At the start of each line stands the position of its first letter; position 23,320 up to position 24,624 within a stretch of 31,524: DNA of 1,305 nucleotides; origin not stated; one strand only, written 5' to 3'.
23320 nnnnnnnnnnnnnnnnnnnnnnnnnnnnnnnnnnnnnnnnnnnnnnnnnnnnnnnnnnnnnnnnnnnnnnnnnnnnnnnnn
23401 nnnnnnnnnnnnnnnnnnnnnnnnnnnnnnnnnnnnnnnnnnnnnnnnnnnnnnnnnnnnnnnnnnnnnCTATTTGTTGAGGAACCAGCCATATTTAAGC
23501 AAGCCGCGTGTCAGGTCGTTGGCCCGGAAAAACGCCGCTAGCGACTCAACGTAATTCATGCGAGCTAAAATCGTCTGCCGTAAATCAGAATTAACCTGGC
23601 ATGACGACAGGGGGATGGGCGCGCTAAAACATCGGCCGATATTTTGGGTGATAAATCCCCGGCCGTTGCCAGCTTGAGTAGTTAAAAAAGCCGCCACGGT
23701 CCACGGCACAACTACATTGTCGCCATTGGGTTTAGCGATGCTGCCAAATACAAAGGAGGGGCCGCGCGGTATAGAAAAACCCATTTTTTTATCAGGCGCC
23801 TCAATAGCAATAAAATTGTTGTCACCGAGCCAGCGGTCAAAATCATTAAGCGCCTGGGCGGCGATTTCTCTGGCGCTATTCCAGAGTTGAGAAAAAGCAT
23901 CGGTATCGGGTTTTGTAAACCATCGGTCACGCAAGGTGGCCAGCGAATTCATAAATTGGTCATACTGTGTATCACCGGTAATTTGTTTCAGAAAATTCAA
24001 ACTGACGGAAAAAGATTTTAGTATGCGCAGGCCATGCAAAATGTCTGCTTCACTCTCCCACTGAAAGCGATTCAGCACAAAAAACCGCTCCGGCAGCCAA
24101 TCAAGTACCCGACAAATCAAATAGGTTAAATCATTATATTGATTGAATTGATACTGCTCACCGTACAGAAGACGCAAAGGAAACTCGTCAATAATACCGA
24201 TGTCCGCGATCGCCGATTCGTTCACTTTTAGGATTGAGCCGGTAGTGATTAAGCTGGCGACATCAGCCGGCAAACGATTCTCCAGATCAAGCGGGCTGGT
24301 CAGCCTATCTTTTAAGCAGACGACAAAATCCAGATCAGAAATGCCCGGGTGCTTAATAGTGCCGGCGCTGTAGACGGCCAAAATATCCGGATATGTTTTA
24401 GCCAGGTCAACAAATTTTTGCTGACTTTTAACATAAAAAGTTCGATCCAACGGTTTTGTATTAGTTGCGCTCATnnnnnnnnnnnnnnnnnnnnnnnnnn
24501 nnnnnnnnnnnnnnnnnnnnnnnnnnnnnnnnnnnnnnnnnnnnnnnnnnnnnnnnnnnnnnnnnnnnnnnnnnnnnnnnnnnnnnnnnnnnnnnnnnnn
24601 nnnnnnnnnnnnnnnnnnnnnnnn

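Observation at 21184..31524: Nucleotidyltransferase-dense operon: candidate undescribed pathway for activating and attaching phospho-substituents to a surface glycan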

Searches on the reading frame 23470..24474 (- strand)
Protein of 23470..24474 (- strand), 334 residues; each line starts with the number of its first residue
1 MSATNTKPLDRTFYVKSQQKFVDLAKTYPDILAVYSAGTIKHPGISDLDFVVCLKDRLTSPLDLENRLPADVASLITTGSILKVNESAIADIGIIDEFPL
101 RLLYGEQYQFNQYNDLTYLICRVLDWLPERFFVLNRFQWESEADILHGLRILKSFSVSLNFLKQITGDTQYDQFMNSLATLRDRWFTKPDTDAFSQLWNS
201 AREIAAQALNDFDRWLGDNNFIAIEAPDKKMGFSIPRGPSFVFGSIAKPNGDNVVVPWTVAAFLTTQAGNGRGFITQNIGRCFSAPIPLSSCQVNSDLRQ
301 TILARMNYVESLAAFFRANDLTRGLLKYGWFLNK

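Call 4: search_protein_families(library=pfam, proteins=[window:23470-24474:-], max_evalue=0.01)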
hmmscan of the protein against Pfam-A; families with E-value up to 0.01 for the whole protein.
window:23470-24474:- (334 aa): 0 families

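Call 5: search_protein_families(library=ncbifam, proteins=[window:23470-24474:-], max_evalue=0.01)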
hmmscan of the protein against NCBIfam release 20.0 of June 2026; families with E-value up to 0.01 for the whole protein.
window:23470-24474:- (334 aa): 0 families

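Call 12: search_solved_structures(query=window:23470-24474:-, max_evalue=10)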
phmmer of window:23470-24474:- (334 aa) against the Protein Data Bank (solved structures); distinct sequences matched with E-value up to 10: 0.

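Call 30: find_homologous_proteins(query=window:23470-24474:-, max_evalue=0.001)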
Query window:23470-24474:- (334 aa): 18 proteins with E <= 0.001 among 1845 candidates.
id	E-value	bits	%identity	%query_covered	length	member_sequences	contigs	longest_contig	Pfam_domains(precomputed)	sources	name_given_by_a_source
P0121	1.0e-224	763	100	100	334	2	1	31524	-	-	-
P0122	4.9e-100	353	49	99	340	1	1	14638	-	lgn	-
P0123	3.0e-77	278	42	100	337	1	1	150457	-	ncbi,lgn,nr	ncbi:MAG: hypothetical protein Q8P73_01240 [bacterium]|nr:hypothetical protein [bacterium]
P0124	1.8e-74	269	41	97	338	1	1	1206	-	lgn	-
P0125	2.2e-74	269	41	97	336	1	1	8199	-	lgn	-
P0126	4.4e-74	268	41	97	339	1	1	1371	-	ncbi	-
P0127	1.6e-69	253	43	93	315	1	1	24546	-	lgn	-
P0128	1.3e-68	250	38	98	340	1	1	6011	-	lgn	-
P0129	2.9e-67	245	39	96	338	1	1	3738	-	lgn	-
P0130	9.3e-67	244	38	97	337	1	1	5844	-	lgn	-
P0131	4.3e-65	238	35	98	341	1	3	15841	-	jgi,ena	-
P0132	1.2e-58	217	37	97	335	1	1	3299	-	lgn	-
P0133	4.6e-51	192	33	97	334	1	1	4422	-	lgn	-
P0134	5.5e-47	179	34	96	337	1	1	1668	-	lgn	-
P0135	9.0e-47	178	33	98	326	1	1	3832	-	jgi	jgi:hypothetical protein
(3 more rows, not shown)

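Call 31: find_encoding_contigs(protein=P0123, flank=10000, max_places=2)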
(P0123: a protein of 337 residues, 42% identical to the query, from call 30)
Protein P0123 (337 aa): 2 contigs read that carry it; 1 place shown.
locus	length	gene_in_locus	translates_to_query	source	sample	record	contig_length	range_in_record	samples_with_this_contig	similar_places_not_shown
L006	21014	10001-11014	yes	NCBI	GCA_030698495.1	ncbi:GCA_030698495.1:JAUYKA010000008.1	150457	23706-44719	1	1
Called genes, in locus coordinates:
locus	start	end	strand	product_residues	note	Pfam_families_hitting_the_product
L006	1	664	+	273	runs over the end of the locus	PF05711:TylF, PF13578:Methyltransf_24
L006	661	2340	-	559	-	PF00535:Glycos_transf_2, PF13847:Methyltransf_31, PF13489:Methyltransf_23, PF08241:Methyltransf_11, PF08242:Methyltransf_12, PF13649:Methyltransf_25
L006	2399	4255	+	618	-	-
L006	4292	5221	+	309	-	PF05050:Methyltransf_21 (faint)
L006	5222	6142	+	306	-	-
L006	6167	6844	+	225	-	-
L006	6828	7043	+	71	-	-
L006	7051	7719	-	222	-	PF13489:Methyltransf_23, PF08241:Methyltransf_11 (weak), PF08242:Methyltransf_12 (weak)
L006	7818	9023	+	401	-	-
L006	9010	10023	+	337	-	-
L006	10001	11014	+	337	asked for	-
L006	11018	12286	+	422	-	PF16254:DUF4910, PF09940:DUF2172, PF16221:HTH_47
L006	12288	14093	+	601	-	PF03102:NeuB, PF02348:CTP_transf_3, PF12804:NTP_transf_3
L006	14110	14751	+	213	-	PF13489:Methyltransf_23 (weak)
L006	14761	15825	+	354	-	PF03102:NeuB, PF08666:SAF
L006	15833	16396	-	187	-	PF08282:Hydrolase_3 (weak)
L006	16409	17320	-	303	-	PF13489:Methyltransf_23, PF13649:Methyltransf_25, PF13847:Methyltransf_31, PF08241:Methyltransf_11, PF08242:Methyltransf_12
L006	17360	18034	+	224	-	PF13489:Methyltransf_23 (weak), PF08241:Methyltransf_11, PF08242:Methyltransf_12 (weak), PF13847:Methyltransf_31 (faint)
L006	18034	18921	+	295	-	-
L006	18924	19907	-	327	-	PF13692:Glyco_trans_1_4, PF00534:Glycos_transf_1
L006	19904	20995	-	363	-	PF00534:Glycos_transf_1, PF13692:Glyco_trans_1_4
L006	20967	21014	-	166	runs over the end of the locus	PF02353:CMAS (weak), PF05175:MTS, PF05219:DREV (weak), PF13489:Methyltransf_23, PF13847:Methyltransf_31, PF08241:Methyltransf_11, PF08242:Methyltransf_12, PF13649:Methyltransf_25, +3 more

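Call 32: find_encoding_contigs(protein=P0127, flank=10000, max_places=2)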
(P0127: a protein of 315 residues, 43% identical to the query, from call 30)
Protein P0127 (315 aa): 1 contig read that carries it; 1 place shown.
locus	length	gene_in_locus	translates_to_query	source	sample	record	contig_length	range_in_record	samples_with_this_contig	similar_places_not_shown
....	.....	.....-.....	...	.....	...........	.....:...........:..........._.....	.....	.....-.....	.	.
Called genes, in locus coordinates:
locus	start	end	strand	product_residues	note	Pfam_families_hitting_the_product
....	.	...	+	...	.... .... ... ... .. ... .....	-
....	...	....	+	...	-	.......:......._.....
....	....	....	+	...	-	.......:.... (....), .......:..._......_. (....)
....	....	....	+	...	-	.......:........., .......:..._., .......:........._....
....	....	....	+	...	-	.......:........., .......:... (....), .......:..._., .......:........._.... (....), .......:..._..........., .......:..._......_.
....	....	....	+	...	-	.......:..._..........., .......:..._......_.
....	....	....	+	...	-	-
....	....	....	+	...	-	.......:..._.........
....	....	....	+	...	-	-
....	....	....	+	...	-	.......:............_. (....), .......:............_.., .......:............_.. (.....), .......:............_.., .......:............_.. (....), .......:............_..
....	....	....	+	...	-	-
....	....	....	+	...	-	-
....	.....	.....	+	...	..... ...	-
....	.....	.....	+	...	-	-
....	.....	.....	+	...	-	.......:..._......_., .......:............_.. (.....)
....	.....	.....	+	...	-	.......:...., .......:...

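Call 33: find_encoding_contigs(protein=P0131, flank=10000, max_places=2)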
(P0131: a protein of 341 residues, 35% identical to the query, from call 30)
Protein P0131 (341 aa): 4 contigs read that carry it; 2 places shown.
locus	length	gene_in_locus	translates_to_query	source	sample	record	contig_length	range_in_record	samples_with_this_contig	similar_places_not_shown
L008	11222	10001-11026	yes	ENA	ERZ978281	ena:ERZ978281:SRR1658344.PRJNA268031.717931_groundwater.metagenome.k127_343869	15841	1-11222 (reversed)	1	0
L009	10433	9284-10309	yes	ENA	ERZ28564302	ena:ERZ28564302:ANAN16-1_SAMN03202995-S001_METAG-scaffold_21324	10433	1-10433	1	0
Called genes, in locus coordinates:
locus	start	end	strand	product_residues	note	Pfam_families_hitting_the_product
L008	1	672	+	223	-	PF03009:GDPD (weak)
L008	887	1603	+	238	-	PF00483:NTP_transferase, PF01128:IspD (weak), PF12804:NTP_transf_3 (weak)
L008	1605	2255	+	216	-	PF13521:AAA_28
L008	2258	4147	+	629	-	PF00664:ABC_membrane, PF00005:ABC_tran, PF02463:SMC_N (weak)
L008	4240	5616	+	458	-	PF00702:Hydrolase, PF13419:HAD_2, PF00483:NTP_transferase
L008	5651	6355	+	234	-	PF00483:NTP_transferase, PF12804:NTP_transf_3 (weak)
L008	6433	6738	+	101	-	-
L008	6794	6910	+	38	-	-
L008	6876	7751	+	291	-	-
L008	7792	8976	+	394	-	-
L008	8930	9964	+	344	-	-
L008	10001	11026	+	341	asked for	-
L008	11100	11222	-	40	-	?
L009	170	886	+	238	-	PF00483:NTP_transferase, PF01128:IspD (weak), PF12804:NTP_transf_3 (weak)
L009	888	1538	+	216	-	PF13521:AAA_28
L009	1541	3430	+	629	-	PF00664:ABC_membrane, PF00005:ABC_tran, PF02463:SMC_N (weak)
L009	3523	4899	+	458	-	PF00702:Hydrolase, PF13419:HAD_2, PF00483:NTP_transferase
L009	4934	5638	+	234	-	PF00483:NTP_transferase, PF12804:NTP_transf_3 (weak)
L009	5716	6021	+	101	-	-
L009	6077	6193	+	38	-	-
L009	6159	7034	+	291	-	-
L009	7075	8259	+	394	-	-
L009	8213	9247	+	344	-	-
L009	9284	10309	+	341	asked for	-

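Call 49: find_related_loci(query=A1, collection=genome_contigs, flank=10000)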
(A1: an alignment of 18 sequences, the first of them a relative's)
Query A1 (334 aa) in genome_contigs; peptide patterns used: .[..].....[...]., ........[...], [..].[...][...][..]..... (x = any residue, [..] = any of these).
61 stretches matched a pattern; 19 encode a relative of the query (tblastn E <= 1e-3); 19 distinct loci.
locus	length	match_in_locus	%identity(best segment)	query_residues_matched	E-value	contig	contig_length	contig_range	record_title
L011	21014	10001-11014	48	1-332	7e-106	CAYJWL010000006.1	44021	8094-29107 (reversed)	MAG TPA_asm: uncultured Candidatus Saccharibacteria bacterium isolate ERP125453_co1_506 genome assembly, contig: NODE_62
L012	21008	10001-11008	42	1-333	8e-84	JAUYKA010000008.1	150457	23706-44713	MAG: bacterium isolate C24_metabat.bin.173 C24_k141_1015808, whole genome shotgun sequence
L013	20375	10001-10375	33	14-131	3e-14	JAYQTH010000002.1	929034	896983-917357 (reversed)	MAG: Gammaproteobacteria bacterium isolate SD3109_NP_metabat_bins_2.tsv.409 contig_16455_pilon, whole genome shotgun seq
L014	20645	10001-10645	26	14-213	7e-14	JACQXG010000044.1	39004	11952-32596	MAG: Nitrospirae bacterium isolate NC_groundwater_1509_Pr4_B-0.1um_43_7 SR1-18-B1_scaffold_156869, whole genome shotgun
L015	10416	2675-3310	25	13-214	3e-11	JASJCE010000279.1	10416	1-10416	MAG: Desulfobacterales bacterium isolate MO_140.B15 MO_140.c_3867, whole genome shotgun sequence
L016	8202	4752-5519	23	7-237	3e-11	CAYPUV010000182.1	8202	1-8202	MAG TPA_asm: uncultured Anaerolineaceae bacterium isolate binchicken_co64_42 genome assembly, contig: NODE_6279_length_8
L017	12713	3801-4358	23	8-186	3e-8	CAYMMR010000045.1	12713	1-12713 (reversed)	MAG TPA_asm: uncultured Nitrospinota bacterium isolate binchicken_co21_483 genome assembly, contig: NODE_3547_length_127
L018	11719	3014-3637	21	31-228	2e-7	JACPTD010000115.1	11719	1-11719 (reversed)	MAG: Candidatus Woesearchaeota archaeon isolate NC_groundwater_723_Ag_S-0.2um_38_8 S36_SO-2_scaffold_688574, whole genom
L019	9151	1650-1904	30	14-98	6e-7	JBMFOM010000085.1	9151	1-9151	MAG: candidate division WOR-3 bacterium isolate KM4338-37 NODE_85_length_9151_cov_7.003967, whole genome shotgun sequenc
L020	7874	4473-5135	23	7-241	1e-6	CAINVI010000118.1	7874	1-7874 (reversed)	MAG: uncultured Bacteroidetes bacterium isolate ErkenSummer_bin-6362 genome assembly, contig: bin-6362:118/399, whole ge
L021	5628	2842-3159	25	8-112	2e-6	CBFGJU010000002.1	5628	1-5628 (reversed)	MAG: candidate division WOR-3 bacterium isolate QZM1.Bin.61.optimized.1 genome assembly, contig: NODE_101_length_5628_co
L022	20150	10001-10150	38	7-56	2e-6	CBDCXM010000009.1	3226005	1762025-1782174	MAG: Candidatus Multivoradales bacterium isolate 852031d1-50b3-41a2-8b2a-c611aff086b7 genome assembly, contig: contig_9,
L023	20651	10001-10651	22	30-241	5e-6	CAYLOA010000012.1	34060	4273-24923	MAG TPA_asm: uncultured Methanosarcinales archaeon isolate binchicken_co48_37 genome assembly, contig: NODE_1810_length_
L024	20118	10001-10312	23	8-110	3e-5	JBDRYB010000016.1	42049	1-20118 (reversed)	MAG: candidate division WOR-3 bacterium isolate QQ_201907_bins_18 QQ_201907_bins_18_scaffold_16, whole genome shotgun se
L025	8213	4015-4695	24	32-259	4e-5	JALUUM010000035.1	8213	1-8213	MAG: Spirochaetales bacterium isolate 128-326_metabat1_scaf2bin.014 128-326_scaffold_4674_c1, whole genome shotgun seque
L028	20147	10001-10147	35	9-57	2e-4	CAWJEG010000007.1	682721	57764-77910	MAG: uncultured Chloroflexia bacterium isolate MFD04716.bin.3.275 genome assembly, contig: contig_1852, whole genome sho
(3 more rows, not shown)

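Call 50: predict_structure(alignment_id=A1)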
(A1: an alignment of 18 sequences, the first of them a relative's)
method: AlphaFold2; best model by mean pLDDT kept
length: 334 residues; sequences in the alignment: 18
mean_pLDDT: 91.1   pTM: 0.90
mean pLDDT of the five models: 91.1, 90.4, 90.3, 89.2, 89.0
residues with pLDDT >= 90: 240; 70-90: 72; 50-70: 22; < 50: 0
segments of 3 or more residues with pLDDT < 50: none
pLDDT, mean of each block of 10 residues (from residue 1): 65 86 96 86 71 97 91 78 97 92 96 96 96 91 84 94 96 96 85 92 97 98 91 93 96 95 94 91 92 96 96 96 91 79
secondary structure, 60 per line:
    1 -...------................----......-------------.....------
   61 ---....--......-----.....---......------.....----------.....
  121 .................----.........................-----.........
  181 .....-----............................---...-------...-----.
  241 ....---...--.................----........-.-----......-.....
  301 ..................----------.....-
elements in order: E2-4 H11-26 E31-36 E50-54 H64-67 H70-75 E81-85 H89-94 E101-105 H116-137 E142-144 H145-166 H172-185 H191-218 E222-224 E232-234 E240-244 E248-250 E253-257 H258-269 H274-281 E292-294 H296-318 H329-333

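Call 54: fold_search(model_id=the predicted structure, library=pdb)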
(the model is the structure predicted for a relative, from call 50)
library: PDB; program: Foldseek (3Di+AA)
matches with E <= 10: 133; with E <= 0.001: 0
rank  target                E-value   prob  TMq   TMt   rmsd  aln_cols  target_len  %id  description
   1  9nsc_C                6.0e-01  0.12  0.16  0.17  14.4       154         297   12  Bacterial Pictet-Spenglerase KslB in complex with L-Trp (released 2025-04-23)
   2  7kft_D                7.4e-01  0.08  0.14  0.14  16.5       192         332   11  Partial Cas6-RT-Cas1--Cas2 complex (released 2021-03-31)
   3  9k0a_A                9.1e-01  0.18  0.20  0.22  12.0       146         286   11  Structure of Pictet-Spenglerases KslB in complex with product (released 2025-06-18)
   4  9nsu_B                1.1e+00  0.12  0.18  0.20  12.5       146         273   10  Bacterial Pictet-Spenglerase KslB in complex with product of L-Trp and succinic semialdehyde (released 2025-04-23)
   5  9ns6_B                1.1e+00  0.11  0.17  0.20  15.0       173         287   11  KslB apoenzyme (released 2025-04-23)
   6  5b73                  1.3e+00  0.04  0.15  0.15  17.2       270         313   11  Crystal structure of human ZMYND8 PHD-Bromo-PWWP domain (released 2016-11-02)
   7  9k0b_A                1.4e+00  0.09  0.16  0.18  13.1       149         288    9  Structure of Pictet-Spenglerases KslB in complex with L-Trp (released 2025-06-18)
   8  3c18_B                1.4e+00  0.09  0.20  0.23  12.5       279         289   10  Crystal structure of nucleotidyltransferase-like protein (ZP_00538802.1) from Exiguobacterium sibiricum 255-15 at 1.90 (released 2008-02-12)
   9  9nss_D                1.4e+00  0.09  0.18  0.20  15.3       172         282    9  Bacterial Pictet-Spenglerase KslB in complex with L-Trp alternative binding mode (released 2025-04-23)
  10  9ns6_A                1.5e+00  0.11  0.18  0.20  15.5       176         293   10  KslB apoenzyme (released 2025-04-23)
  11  2huj                  1.6e+00  0.18  0.17  0.34   8.7       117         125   11  Crystal structure of a protein of uknown function (NP_471338.1) from Listeria innocua at 1.74 A resolution (released 2006-08-08)
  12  9nsu_A                1.6e+00  0.08  0.16  0.19  12.8       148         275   11  Bacterial Pictet-Spenglerase KslB in complex with product of L-Trp and succinic semialdehyde (released 2025-04-23)
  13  4llc_A                1.8e+00  0.13  0.14  0.29   8.9       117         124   14  The crystal structure of R60E mutant of the histidine kinase (KinB) sensor domain from Pseudomonas aeruginosa PA01 (released 2013-08-07)
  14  9k0a_B                1.9e+00  0.09  0.17  0.19  12.3       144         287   10  Structure of Pictet-Spenglerases KslB in complex with product (released 2025-06-18)
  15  1il6                  1.9e+00  0.08  0.13  0.23  13.9       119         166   17  HUMAN INTERLEUKIN-6, NMR, MINIMIZED AVERAGE STRUCTURE (released 1998-02-04)
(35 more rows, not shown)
